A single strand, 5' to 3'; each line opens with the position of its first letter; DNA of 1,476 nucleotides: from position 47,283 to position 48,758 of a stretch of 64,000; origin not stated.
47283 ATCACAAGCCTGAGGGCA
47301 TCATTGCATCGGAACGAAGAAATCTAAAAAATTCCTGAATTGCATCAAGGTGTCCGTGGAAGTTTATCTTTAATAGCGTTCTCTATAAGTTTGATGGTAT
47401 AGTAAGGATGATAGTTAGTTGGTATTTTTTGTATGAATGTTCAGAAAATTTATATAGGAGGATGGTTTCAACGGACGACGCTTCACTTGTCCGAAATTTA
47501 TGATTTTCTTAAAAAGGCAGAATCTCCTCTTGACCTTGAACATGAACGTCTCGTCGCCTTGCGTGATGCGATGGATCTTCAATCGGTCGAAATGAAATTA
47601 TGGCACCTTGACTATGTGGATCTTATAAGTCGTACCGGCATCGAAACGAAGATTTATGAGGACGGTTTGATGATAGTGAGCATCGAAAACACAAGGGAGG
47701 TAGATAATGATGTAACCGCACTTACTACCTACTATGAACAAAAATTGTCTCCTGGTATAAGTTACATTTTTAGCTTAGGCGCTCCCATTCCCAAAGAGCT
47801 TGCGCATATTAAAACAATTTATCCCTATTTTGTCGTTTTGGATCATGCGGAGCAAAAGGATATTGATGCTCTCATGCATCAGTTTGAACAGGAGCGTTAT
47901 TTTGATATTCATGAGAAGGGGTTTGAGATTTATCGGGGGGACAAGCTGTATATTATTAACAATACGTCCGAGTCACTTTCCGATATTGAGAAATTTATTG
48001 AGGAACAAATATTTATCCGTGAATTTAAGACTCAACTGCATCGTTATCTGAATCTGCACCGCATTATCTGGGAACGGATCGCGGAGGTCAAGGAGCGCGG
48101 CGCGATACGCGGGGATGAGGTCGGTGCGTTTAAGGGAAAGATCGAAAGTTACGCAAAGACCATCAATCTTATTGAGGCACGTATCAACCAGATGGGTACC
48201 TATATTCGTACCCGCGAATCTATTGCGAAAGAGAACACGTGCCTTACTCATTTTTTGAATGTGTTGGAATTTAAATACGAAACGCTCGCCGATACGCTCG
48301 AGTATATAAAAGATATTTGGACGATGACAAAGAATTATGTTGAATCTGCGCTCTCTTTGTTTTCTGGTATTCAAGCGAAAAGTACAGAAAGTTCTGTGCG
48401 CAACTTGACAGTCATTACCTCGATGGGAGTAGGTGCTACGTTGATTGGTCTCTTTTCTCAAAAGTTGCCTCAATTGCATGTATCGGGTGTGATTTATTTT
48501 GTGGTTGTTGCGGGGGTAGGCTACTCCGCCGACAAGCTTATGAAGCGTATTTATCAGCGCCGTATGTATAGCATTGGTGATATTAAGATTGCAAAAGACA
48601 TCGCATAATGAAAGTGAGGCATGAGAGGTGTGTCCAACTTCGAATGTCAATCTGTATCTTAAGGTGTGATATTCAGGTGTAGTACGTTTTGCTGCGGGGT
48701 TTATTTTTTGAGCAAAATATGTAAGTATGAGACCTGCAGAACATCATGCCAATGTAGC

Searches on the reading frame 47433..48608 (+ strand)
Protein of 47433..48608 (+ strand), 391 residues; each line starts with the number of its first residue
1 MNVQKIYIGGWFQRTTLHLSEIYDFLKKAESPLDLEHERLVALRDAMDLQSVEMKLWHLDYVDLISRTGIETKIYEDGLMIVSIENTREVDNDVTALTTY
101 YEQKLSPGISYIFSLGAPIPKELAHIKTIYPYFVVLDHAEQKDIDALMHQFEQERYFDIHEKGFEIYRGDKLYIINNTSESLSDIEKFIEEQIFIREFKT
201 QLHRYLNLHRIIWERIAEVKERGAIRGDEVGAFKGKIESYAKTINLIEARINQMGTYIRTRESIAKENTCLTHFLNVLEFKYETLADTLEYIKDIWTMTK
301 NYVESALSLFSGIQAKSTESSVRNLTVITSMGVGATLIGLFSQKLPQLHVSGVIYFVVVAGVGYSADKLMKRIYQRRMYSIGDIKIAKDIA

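Call 3: search_protein_families(library=pfam, proteins=[window:47433-48608:+], max_evalue=0.01)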
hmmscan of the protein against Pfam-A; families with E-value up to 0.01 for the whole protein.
window:47433-48608:+ (391 aa): 0 families

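Call 4: search_protein_families(library=ncbifam, proteins=[window:47433-48608:+], max_evalue=0.01)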
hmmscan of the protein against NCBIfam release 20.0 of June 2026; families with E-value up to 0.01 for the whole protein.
window:47433-48608:+ (391 aa): 1 family
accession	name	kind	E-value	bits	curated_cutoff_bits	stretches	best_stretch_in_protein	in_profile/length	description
NF033928.1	alph_xenorhab_A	subfamily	0.0049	16.2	125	0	233-318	229-314/339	alpha-xenorhabdolysin family binary toxin subunit A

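Call 33: search_protein_families(library=padloc, proteins=[window:47433-48608:+], max_evalue=0.01)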
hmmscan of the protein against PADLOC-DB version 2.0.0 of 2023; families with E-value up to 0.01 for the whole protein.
window:47433-48608:+ (391 aa): 1 family
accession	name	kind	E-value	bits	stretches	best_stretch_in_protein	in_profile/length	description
PDLC02740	PbeC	-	0.0089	12.9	0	177-351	341-510/648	PbeC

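Call 34: search_protein_families(library=phrogs, proteins=[window:47433-48608:+], max_evalue=0.001)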
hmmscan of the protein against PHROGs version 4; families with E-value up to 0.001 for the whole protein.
window:47433-48608:+ (391 aa): 0 families
